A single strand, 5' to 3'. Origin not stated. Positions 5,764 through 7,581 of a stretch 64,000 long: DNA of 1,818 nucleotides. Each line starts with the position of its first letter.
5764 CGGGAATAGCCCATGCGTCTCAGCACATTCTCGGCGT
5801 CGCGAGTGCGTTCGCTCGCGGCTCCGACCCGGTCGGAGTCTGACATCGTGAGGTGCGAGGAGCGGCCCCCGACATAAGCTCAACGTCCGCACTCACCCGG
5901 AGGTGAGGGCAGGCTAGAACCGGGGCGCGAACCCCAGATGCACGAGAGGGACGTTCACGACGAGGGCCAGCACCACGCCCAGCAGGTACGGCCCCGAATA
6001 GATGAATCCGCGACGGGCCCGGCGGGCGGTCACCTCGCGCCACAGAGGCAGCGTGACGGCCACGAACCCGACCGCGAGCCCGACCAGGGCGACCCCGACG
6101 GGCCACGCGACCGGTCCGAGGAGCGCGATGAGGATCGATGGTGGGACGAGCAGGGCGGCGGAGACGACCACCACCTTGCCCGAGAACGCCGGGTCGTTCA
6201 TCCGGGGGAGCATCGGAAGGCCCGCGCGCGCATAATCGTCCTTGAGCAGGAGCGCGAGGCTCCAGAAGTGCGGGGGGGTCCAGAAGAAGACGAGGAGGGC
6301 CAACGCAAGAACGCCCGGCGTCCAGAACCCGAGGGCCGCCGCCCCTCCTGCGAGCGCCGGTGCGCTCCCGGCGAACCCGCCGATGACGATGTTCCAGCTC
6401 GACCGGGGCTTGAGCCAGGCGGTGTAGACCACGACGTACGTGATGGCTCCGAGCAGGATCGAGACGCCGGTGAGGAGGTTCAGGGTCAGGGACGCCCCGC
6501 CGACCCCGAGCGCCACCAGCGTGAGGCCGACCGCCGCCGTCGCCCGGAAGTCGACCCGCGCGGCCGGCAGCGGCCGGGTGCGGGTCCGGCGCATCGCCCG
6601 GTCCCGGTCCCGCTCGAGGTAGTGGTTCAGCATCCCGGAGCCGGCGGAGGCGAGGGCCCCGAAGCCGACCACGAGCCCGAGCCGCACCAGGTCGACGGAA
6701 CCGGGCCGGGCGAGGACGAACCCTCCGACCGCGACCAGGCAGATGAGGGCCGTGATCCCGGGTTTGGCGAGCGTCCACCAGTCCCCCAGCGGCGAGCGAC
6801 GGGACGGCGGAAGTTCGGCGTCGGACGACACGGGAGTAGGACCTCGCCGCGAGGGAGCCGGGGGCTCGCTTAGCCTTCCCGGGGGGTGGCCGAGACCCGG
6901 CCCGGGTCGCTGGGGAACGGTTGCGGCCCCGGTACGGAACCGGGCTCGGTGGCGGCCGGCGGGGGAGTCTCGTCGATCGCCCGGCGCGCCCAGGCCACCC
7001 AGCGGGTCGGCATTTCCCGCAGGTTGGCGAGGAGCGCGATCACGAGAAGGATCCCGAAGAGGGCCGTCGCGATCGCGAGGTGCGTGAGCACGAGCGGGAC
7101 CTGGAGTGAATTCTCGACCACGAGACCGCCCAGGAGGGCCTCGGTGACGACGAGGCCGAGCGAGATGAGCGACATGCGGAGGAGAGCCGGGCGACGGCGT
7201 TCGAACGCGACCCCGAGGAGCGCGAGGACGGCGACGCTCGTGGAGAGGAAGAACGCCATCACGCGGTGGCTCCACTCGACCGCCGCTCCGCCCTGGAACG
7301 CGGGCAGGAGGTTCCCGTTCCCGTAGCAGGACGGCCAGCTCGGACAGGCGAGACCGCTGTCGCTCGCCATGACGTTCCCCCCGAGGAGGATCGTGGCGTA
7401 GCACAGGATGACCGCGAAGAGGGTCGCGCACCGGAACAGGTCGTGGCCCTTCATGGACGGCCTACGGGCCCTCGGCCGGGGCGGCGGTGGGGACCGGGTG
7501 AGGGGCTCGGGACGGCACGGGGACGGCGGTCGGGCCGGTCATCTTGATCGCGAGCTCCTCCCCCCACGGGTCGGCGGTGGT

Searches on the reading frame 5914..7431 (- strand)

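Call 61: search_protein_families(library=pfam, proteins=[window:5914-7431:-], max_evalue=0.00001)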
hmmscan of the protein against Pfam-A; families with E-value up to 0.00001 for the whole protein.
window:5914-7431:- (505 aa): 1 family
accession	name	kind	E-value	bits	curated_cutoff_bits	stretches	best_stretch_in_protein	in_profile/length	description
PF01040.23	UbiA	-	5.9e-44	150.7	34.2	1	233-477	4-247/250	UbiA prenyltransferase family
